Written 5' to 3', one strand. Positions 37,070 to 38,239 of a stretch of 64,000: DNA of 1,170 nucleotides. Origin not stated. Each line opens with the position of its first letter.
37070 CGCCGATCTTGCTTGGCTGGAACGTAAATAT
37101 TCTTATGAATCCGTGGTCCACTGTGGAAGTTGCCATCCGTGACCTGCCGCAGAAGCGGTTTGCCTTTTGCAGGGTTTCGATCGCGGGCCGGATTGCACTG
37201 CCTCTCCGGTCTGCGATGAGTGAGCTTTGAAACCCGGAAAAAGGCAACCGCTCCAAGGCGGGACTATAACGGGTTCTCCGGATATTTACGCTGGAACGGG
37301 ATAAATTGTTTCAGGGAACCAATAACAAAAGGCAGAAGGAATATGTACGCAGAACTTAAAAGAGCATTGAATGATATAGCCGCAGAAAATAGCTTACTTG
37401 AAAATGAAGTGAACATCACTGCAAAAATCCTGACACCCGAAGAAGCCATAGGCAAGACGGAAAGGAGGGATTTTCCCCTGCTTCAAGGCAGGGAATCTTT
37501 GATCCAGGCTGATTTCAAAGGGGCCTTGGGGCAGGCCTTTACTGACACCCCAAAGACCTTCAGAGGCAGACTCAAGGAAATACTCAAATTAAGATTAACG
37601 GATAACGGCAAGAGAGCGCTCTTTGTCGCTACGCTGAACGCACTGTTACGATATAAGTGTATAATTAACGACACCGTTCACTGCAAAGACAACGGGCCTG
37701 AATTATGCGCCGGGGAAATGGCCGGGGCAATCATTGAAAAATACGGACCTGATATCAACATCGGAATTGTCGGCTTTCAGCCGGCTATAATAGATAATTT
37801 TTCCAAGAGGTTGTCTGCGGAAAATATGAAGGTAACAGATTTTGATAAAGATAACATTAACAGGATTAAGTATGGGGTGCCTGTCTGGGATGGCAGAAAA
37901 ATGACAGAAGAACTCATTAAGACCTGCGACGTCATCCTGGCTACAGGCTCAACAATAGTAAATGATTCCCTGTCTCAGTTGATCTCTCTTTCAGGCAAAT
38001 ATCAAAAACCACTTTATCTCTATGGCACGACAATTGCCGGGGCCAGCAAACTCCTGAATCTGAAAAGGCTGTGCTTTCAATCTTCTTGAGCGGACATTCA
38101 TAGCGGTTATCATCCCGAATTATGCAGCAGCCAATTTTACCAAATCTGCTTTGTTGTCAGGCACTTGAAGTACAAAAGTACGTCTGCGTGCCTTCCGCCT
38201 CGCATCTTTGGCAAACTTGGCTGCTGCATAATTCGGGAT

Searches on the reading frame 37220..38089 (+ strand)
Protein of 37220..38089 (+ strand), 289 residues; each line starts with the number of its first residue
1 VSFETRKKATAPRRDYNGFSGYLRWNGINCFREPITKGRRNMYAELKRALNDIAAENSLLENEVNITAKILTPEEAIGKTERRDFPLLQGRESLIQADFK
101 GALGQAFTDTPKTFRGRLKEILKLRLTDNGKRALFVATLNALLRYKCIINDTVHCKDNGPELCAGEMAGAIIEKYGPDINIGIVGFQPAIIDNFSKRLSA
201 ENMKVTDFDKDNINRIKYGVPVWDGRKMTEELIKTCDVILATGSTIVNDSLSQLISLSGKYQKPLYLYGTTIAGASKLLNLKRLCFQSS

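Call 16: search_protein_families(library=pfam, proteins=[window:37220-38089:+])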
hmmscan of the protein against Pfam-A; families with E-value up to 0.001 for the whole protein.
window:37220-38089:+ (289 aa): 1 family
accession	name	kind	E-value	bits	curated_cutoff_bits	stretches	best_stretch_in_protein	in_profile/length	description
PF04016.18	DUF364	-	3.6e-10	40.1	23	1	175-271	8-97/147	Putative heavy-metal chelation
